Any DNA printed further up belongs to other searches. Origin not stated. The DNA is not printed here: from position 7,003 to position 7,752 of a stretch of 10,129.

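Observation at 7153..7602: HEPN partner with a non-canonical active-site motif (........; Ser where the Rx4-6H His is expected)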

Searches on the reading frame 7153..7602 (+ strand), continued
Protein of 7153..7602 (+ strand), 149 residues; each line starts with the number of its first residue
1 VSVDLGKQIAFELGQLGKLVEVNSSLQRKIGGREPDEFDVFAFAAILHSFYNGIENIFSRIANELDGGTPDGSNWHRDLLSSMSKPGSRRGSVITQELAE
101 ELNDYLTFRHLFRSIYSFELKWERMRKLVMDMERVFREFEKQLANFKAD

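Call 62: fold_search(model_id=the predicted structure, library=pdb)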
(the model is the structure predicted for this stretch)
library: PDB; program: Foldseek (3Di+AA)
matches with E <= 10: 314; with E <= 0.001: 0
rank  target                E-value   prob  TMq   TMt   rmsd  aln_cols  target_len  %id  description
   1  9kz9_Q                2.9e-02  0.99  0.50  0.52   6.3       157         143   16  Cryo-EM structure of PSI-ACPI from Rhodomonas sp. NIES-2332 at 2.08 angstroms resolution (released 2025-11-26)
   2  6m6u_D                3.3e-02  1.00  0.64  0.72   3.7       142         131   16  Crystal structure the toxin-antitoxin MntA-HpeT mutant-D39ED41E (released 2020-09-30)
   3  7ae8_A                3.3e-02  1.00  0.58  0.57   4.4       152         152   12  Crystal structure of HEPN(R102A) toxin (released 2020-12-30)
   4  7bxo_D                3.5e-02  1.00  0.63  0.70   3.9       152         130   16  Crystal structure of the toxin-antitoxin with AMP-PNP (released 2020-09-30)
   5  7ae2_A                4.1e-02  1.00  0.73  0.76   2.9       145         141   12  Crystal structure of HEPN(H107A-Y109F) toxin in complex with MNT antitoxin (released 2020-12-30)
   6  7bxo_G                4.3e-02  1.00  0.67  0.74   3.4       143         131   15  Crystal structure of the toxin-antitoxin with AMP-PNP (released 2020-09-30)
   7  7ae6_A                4.5e-02  1.00  0.67  0.67   3.3       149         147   12  Crystal structure of di-AMPylated HEPN(R102A) toxin (released 2020-12-30)
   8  7ae6_B                5.3e-02  1.00  0.66  0.69   3.6       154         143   11  Crystal structure of di-AMPylated HEPN(R102A) toxin (released 2020-12-30)
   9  7ae9_B                5.9e-02  1.00  0.64  0.69   3.8       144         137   13  Crystal structure of mono-AMPylated HEPN(R46E) toxin in complex with MNT antitoxin (released 2020-12-30)
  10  5yep_C                8.6e-02  1.00  0.68  0.76   2.9       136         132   18  Crystal structure of SO_3166-SO_3165 from Shewanella oneidensis (released 2018-03-28)
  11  5yep_B                8.6e-02  1.00  0.69  0.76   3.4       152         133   16  Crystal structure of SO_3166-SO_3165 from Shewanella oneidensis (released 2018-03-28)
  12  6m6u_I                8.6e-02  1.00  0.61  0.70   3.8       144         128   16  Crystal structure the toxin-antitoxin MntA-HpeT mutant-D39ED41E (released 2020-09-30)
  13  6m6w_H                9.1e-02  1.00  0.68  0.78   2.9       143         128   15  Crystal structure the toxin-antitoxin MntA-HpeT mutant-Y104A (released 2020-09-30)
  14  7bxo_H                9.1e-02  1.00  0.59  0.67   3.9       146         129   17  Crystal structure of the toxin-antitoxin with AMP-PNP (released 2020-09-30)
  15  7ae8_D                9.6e-02  0.99  0.58  0.59   4.4       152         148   12  Crystal structure of HEPN(R102A) toxin (released 2020-12-30)
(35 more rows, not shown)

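Call 64: search_protein_families(library=phrogs, proteins=[window:7153-7602:+], max_evalue=0.01)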
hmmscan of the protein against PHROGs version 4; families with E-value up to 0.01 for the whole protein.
window:7153-7602:+ (149 aa): 0 families
